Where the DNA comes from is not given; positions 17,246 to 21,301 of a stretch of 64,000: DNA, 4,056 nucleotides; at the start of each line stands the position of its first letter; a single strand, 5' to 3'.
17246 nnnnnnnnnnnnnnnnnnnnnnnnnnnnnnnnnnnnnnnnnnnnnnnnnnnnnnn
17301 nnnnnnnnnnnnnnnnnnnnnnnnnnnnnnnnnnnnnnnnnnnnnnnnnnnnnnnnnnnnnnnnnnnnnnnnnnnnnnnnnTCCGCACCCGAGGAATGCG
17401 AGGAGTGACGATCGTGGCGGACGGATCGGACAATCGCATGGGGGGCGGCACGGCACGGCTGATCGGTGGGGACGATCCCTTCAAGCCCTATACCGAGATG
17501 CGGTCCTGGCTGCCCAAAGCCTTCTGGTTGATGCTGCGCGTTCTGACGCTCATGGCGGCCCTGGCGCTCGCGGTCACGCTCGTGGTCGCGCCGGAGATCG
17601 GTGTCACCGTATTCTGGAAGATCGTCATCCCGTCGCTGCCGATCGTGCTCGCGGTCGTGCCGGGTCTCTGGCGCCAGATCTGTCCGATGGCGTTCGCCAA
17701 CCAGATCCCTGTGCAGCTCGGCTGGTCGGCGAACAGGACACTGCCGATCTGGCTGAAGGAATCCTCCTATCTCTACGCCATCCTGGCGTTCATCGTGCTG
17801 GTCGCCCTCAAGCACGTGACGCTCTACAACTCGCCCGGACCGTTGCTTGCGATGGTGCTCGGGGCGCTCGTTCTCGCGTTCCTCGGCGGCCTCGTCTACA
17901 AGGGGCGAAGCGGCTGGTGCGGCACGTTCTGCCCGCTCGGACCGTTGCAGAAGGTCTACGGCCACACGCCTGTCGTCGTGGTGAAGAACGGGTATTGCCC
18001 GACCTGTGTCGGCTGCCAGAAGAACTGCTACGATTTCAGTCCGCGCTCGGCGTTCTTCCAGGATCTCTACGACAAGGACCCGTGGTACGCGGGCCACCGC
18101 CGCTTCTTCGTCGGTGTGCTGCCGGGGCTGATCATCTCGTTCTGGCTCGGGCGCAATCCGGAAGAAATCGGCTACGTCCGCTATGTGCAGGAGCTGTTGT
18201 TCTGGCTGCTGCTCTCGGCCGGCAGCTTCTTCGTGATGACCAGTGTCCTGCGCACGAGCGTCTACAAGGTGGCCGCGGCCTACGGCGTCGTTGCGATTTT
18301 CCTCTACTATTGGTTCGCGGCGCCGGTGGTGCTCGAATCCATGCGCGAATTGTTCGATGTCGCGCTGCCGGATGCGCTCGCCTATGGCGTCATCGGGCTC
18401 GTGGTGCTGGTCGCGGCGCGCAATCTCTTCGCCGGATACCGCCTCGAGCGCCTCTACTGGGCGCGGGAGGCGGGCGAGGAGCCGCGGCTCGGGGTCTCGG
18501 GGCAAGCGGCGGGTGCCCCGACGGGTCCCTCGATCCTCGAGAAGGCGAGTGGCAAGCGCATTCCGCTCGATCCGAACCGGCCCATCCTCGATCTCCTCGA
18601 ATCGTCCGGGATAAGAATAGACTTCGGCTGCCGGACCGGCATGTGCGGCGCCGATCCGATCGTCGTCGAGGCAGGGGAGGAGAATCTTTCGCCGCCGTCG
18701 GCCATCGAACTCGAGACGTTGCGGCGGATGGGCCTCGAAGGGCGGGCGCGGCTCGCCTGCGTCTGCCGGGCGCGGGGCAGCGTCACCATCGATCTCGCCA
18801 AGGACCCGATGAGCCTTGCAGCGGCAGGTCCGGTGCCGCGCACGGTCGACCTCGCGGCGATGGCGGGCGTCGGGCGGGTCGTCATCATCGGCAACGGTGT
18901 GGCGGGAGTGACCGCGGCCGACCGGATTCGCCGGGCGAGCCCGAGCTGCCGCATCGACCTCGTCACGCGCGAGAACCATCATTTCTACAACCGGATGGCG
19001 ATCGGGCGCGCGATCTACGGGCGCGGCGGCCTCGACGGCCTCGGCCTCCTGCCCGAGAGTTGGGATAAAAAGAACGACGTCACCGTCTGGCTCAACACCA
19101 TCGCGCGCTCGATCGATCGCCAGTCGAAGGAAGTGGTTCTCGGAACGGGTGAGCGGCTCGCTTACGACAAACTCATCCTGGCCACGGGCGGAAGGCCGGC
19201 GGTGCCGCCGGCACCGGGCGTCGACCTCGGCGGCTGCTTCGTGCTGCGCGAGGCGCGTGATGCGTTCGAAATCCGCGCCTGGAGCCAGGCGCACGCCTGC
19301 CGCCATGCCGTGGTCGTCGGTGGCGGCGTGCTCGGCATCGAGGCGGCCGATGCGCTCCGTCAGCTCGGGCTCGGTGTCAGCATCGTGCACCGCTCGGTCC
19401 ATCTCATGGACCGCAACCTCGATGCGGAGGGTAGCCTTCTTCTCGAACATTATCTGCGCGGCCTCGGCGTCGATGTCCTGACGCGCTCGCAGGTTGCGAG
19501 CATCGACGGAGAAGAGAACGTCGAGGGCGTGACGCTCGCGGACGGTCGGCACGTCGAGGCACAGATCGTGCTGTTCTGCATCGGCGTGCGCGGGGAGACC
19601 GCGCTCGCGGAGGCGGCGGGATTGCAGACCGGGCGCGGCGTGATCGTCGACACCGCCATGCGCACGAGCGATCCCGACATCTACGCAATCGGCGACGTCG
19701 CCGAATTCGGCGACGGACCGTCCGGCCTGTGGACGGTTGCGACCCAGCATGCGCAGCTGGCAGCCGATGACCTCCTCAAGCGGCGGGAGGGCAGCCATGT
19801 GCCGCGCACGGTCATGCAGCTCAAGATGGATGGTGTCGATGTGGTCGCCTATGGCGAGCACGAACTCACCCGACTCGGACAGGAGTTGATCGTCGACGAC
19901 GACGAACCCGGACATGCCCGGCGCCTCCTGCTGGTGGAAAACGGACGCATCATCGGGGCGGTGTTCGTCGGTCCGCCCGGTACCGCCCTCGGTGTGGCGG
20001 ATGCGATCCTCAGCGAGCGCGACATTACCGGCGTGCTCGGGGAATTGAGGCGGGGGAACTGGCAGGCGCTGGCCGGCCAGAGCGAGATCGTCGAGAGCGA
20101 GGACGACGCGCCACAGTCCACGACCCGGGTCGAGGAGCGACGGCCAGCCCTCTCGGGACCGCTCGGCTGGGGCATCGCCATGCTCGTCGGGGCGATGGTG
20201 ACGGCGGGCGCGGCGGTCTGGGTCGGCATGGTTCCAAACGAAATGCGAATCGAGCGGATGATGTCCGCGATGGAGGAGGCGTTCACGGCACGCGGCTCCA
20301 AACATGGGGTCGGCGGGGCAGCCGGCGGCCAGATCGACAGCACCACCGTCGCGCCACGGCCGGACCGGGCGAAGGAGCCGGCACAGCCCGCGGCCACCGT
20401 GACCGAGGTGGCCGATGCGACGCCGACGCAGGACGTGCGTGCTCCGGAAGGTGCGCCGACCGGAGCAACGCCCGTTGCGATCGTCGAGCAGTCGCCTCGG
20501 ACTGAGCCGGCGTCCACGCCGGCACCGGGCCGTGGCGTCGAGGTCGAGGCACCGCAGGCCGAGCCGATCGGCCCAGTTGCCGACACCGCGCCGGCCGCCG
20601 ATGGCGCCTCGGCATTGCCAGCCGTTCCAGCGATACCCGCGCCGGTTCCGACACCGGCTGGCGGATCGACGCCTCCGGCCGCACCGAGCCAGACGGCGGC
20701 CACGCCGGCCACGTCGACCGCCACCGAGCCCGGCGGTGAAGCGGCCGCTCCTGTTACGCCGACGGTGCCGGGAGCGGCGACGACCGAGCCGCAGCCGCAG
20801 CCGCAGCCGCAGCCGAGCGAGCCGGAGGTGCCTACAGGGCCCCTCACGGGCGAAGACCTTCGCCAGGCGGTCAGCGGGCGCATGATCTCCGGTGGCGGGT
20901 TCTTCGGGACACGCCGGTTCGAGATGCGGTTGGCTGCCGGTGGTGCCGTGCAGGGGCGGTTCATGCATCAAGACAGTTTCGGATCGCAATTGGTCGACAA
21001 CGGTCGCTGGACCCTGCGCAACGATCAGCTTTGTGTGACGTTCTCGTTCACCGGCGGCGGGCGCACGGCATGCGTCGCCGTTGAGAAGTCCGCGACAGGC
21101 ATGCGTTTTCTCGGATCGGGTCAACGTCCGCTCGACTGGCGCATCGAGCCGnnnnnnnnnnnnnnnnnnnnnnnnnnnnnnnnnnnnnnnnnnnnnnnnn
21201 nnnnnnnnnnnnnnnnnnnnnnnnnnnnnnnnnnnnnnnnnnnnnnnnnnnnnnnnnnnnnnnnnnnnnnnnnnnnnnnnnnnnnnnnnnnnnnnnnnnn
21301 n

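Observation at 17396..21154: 1252-aa fusion of membrane polyferredoxin, 2Fe-2S ferredoxin, FAD/NAD(P) reductase, second TM, Pro/Ala linker and an unknown C-terminal domain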

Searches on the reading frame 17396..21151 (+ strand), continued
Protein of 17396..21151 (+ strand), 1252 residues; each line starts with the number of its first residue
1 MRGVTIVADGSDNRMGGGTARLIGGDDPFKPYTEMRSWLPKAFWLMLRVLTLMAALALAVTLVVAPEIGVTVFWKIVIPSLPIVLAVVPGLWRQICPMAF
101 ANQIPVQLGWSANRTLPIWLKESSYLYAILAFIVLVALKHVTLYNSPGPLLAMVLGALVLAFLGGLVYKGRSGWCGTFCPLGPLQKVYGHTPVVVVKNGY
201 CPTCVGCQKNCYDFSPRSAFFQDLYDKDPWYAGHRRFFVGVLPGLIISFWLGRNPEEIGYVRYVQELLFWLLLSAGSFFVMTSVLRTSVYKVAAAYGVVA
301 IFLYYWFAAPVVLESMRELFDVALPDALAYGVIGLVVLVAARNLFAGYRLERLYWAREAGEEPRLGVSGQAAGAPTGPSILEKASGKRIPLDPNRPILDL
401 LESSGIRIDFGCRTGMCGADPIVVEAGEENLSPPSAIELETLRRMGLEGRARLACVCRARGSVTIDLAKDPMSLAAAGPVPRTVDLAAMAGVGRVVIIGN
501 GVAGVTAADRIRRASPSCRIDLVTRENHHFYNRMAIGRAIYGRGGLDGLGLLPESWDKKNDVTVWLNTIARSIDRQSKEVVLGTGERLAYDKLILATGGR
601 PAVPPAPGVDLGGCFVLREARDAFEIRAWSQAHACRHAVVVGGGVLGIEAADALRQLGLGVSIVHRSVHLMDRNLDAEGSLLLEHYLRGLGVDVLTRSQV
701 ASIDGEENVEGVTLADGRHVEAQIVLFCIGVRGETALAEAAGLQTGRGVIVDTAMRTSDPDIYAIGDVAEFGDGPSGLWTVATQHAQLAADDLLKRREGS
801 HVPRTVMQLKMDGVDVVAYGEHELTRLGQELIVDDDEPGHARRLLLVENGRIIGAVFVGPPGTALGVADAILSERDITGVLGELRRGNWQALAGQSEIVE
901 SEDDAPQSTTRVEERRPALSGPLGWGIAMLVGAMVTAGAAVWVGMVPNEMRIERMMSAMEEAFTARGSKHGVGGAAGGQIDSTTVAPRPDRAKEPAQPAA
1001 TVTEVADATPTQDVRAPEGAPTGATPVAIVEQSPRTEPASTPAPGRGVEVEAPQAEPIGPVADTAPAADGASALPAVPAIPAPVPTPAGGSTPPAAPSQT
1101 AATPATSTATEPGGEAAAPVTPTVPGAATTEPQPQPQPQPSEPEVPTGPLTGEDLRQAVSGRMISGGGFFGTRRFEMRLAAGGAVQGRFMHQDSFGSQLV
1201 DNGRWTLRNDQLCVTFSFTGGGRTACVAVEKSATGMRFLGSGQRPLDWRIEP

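Call 11: find_encoding_contigs(protein=P0002, flank=8000, max_places=3)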
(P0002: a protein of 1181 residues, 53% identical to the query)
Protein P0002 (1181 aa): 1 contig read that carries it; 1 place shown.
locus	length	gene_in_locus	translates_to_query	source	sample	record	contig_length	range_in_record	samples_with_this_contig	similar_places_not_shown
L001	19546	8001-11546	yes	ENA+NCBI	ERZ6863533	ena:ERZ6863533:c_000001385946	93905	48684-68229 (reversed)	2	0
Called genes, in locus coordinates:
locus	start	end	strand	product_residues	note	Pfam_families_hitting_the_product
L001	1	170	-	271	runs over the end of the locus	PF03734:YkuD (weak)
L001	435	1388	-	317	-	PF03255:ACCA, PF01039:Carboxyl_trans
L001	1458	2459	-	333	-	PF02899:Phage_int_SAM_1, PF13495:Phage_int_SAM_4 (weak), PF00589:Phage_integrase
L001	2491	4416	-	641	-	-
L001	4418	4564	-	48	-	-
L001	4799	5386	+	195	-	PF13189:Cytidylate_kin2 (faint), PF13238:AAA_18 (weak), PF13671:AAA_33 (faint), PF01202:SKI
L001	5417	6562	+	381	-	PF00465:Fe-ADH (faint), PF13685:Fe-ADH_2, PF01761:DHQ_synthase, PF24621:DHQS_C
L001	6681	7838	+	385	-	-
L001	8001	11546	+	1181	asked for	PF00111:Fer2 (weak), PF01266:DAO (faint), PF07992:Pyr_redox_2, PF13450:NAD_binding_8 (faint), PF13738:Pyr_redox_3, PF00070:Pyr_redox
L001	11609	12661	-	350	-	PF24827:AstE_AspA_cat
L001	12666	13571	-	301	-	PF18030:Rimk_N, PF14397:ATPgrasp_ST (faint), PF02655:ATP-grasp_3, PF02955:GSH-S_ATP, PF08443:RimK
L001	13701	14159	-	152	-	PF05618:RimB-like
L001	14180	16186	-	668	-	PF16177:ACAS_N (faint), PF00501:AMP-binding, PF13193:AMP-binding_C (weak)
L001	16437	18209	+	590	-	PF05170:AsmA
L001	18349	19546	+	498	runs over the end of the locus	PF13416:SBP_bac_8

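Call 12: find_encoding_contigs(protein=P0003, flank=8000, max_places=3)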
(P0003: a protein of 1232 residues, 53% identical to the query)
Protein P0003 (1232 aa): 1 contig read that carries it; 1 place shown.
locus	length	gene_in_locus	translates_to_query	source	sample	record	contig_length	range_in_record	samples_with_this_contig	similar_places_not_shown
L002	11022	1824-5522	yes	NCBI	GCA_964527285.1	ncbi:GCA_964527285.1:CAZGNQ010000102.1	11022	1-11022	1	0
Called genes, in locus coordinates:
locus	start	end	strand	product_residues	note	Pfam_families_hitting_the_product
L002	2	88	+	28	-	?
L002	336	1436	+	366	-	PF19315:MC_hydratase, PF01575:MaoC_dehydratas, PF13452:FAS1_DH_region (weak)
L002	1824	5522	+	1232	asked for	PF12801:Fer4_5 (faint), PF01262:AlaDh_PNT_C (faint), PF03486:HI0933_like (faint), PF07992:Pyr_redox_2, PF13738:Pyr_redox_3, PF00070:Pyr_redox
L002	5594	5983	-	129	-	PF04304:DUF454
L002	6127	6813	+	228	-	PF07298:NnrU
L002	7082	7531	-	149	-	PF09361:Phasin_2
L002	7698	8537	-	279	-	PF04250:DUF429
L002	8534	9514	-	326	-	PF08543:Phos_pyr_kin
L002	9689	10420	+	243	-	PF03328:HpcH_HpaI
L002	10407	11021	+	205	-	?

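Call 13: find_encoding_contigs(protein=P0025, flank=7000, max_places=2)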
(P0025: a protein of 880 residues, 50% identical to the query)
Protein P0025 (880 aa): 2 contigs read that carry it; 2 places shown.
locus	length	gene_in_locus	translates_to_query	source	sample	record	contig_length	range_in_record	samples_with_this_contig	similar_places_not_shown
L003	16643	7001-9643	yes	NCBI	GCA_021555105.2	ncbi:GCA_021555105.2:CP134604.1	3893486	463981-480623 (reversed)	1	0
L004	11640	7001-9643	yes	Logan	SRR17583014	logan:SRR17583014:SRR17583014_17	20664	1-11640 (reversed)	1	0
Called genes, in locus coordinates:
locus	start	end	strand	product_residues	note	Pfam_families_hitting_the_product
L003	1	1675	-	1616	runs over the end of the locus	PF21075:GDH_ACT1, PF21073:GDH_HM1, PF21076:GDH_ACT2, PF21079:GDH_HM2, PF21077:GDH_ACT3, PF21078:GDH_HM3, PF05088:Bac_GDH_CD, PF21074:GDH_C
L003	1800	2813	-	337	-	PF09982:LpxR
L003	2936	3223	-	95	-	-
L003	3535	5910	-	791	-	-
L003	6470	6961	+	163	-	PF00027:cNMP_binding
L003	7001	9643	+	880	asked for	PF00111:Fer2 (weak), PF07992:Pyr_redox_2, PF00070:Pyr_redox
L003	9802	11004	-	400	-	PF13499:EF-hand_7 (faint), PF00036:EF-hand_1 (faint), PF13202:EF-hand_5 (weak), PF13405:EF-hand_6 (faint)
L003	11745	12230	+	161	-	PF04073:tRNA_edit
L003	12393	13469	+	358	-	PF00085:Thioredoxin, PF13098:Thioredoxin_2, PF14559:TPR_19, PF14561:TPR_20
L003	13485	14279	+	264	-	PF02190:LON_substr_bdg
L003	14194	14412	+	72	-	PF03966:Trm112p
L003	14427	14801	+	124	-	PF06155:GBBH-like_N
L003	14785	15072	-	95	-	PF09864:MliC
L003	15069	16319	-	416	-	PF07992:Pyr_redox_2 (faint), PF01266:DAO (weak), PF01494:FAD_binding_3, PF13450:NAD_binding_8 (faint)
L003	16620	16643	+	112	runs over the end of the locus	PF00543:P-II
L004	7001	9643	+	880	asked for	PF00111:Fer2 (weak), PF07992:Pyr_redox_2, PF00070:Pyr_redox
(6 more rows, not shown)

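Call 14: find_encoding_contigs(protein=P0062, flank=7000, max_places=2)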
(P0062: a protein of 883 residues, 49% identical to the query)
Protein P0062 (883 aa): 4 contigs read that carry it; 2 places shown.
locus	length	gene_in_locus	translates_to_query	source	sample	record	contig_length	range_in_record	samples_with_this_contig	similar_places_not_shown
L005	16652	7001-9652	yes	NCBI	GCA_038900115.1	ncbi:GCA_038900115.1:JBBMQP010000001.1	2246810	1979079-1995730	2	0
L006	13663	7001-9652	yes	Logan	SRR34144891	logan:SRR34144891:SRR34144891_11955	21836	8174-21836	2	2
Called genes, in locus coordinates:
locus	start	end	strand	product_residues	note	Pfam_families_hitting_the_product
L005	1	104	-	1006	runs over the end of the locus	PF00027:cNMP_binding, PF00664:ABC_membrane, PF00005:ABC_tran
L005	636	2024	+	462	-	PF14559:TPR_19 (faint), PF13371:TPR_9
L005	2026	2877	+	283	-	PF04773:FecR (weak)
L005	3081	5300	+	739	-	PF05226:CHASE2, PF00211:Guanylate_cyc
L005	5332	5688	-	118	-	-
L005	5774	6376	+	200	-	PF00027:cNMP_binding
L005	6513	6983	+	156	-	PF00027:cNMP_binding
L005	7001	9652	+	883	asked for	PF00111:Fer2 (weak), PF01266:DAO (faint), PF03486:HI0933_like (faint), PF07992:Pyr_redox_2, PF13738:Pyr_redox_3 (weak), PF00070:Pyr_redox, PF18267:Rubredoxin_C (faint)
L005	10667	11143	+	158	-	-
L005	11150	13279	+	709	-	PF02463:SMC_N (weak), PF13166:AAA_13, PF13304:AAA_21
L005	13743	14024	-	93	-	-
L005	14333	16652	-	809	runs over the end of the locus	PF12607:DUF3772, PF00924:MS_channel_2nd, PF21082:MS_channel_3rd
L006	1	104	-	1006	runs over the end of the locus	PF00027:cNMP_binding, PF00664:ABC_membrane, PF00005:ABC_tran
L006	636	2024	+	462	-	PF14559:TPR_19 (faint), PF13371:TPR_9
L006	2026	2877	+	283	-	PF04773:FecR (weak)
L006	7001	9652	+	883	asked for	PF00111:Fer2 (weak), PF01266:DAO (faint), PF03486:HI0933_like (faint), PF07992:Pyr_redox_2, PF13738:Pyr_redox_3 (weak), PF00070:Pyr_redox, PF18267:Rubredoxin_C (faint)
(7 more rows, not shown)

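Call 15: find_encoding_contigs(protein=P0114, flank=7000, max_places=2)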
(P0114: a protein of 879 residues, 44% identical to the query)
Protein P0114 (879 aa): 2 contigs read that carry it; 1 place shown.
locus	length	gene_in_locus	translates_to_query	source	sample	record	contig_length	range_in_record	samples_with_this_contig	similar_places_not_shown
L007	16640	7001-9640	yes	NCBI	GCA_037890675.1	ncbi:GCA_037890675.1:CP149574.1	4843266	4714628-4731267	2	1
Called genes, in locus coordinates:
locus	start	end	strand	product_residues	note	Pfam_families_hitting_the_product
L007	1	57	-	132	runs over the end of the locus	PF07291:MauE (weak), PF07681:DoxX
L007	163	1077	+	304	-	PF00126:HTH_1, PF03466:LysR_substrate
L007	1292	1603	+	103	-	-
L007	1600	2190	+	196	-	-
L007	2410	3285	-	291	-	PF03328:HpcH_HpaI, PF15617:C-C_Bond_Lyase (weak)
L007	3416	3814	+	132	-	-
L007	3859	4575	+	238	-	PF00484:Pro_CA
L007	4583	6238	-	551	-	PF02690:Na_Pi_cotrans, PF01895:PhoU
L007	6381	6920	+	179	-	PF00027:cNMP_binding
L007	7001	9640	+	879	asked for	PF00111:Fer2, PF07992:Pyr_redox_2, PF13738:Pyr_redox_3, PF00070:Pyr_redox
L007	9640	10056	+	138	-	PF04379:DUF525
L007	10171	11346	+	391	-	PF01546:Peptidase_M20, PF07687:M20_dimer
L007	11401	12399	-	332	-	PF01430:HSP33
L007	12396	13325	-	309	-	PF02729:OTCace_N, PF00185:OTCace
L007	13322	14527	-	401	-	PF00202:Aminotran_3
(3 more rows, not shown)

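Call 65: search_protein_families(library=padloc, proteins=[window:17396-21151:+], max_evalue=0.001)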
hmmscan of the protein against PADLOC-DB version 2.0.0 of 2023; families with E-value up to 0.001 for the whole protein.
window:17396-21151:+ (1252 aa): 0 families

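Call 82: search_protein_families(library=pfam, proteins=[L001:6681-7835:+], max_evalue=0.001)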
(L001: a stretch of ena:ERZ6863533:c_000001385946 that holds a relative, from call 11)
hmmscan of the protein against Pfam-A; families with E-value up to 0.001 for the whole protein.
L001:6681-7835:+ (385 aa): 1 family
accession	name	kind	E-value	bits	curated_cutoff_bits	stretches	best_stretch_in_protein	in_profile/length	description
PF03734.19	YkuD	-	5.9e-05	24.1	23.4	1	120-200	32-139/146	L,D-transpeptidase catalytic domain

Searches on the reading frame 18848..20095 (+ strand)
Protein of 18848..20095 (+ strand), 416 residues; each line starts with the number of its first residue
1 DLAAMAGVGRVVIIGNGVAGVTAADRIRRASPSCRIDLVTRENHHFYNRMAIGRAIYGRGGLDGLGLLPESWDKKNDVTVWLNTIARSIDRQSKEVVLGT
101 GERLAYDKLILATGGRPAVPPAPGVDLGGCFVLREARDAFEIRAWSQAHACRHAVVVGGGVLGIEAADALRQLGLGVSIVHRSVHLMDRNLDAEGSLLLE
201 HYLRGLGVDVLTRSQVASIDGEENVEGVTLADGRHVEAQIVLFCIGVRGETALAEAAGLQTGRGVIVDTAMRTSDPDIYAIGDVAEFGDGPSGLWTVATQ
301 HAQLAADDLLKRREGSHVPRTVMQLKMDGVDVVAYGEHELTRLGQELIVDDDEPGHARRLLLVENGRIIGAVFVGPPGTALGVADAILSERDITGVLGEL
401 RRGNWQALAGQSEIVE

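Call 68: search_solved_structures(query=window:18848-20095:+, max_evalue=1e-20)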
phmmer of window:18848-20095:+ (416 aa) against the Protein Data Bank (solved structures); distinct sequences matched with E-value up to 1e-20: 45.
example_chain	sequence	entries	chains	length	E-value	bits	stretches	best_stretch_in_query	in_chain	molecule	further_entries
6pfz_D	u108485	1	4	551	3.7e-39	138.1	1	11-286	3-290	NADH oxidase (NoxA-3)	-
1xhc_A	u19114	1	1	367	3.3e-34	121.7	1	10-372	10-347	NADH oxidase /nitrite reductase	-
3ef6_A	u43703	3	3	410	2.2e-33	119.1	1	10-299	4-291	Toluene 1,2-dioxygenase system ferredoxin--NAD(+) reductase | TodA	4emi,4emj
3kd9_A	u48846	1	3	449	1.6e-32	116.2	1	9-287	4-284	Coenzyme A disulfide reductase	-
3fg2_P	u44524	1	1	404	1.7e-32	116.1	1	11-293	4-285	Putative rubredoxin reductase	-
4fx9_A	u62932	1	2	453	2.3e-32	115.7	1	10-287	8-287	Coenzyme A disulfide reductase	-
5l1n_A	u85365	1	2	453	3.1e-32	115.3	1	10-287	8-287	Coenzyme A disulfide reductase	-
1q1r_A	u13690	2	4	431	6.6e-32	114.2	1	10-290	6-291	Putidaredoxin reductase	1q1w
3lb8_A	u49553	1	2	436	8.9e-32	113.7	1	10-290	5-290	Putidaredoxin reductase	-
4h4t_A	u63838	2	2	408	4.1e-31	111.6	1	10-293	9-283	Biphenyl dioxygenase ferredoxin reductase subunit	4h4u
4h4z_A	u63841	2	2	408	5.5e-31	111.1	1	10-293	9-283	Biphenyl dioxygenase ferredoxin reductase subunit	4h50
8c0z_E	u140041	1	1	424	6e-31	111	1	12-301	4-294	Similar to ferredoxin:NADH oxidoreductases or NADH oxidases,potential subunit of aldehyde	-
4h4x_A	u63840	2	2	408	1.3e-30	109.9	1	10-293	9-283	Biphenyl dioxygenase ferredoxin reductase subunit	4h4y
3iwa_A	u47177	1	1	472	1.3e-30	109.9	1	10-286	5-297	FAD-dependent pyridine nucleotide-disulphide oxidoreductase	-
4h4v_A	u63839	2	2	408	1.4e-30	109.8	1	10-293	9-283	Biphenyl dioxygenase ferredoxin reductase subunit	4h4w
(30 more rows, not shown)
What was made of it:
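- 18875..20035 (+): FAD/NAD(P)H ferredoxin-reductase-type flavoprotein domain, aa 494-880. The nearest solved structures are NADH oxidases and the Tod, putidaredoxin, BphA4 and rubredoxin reductases (call 68).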
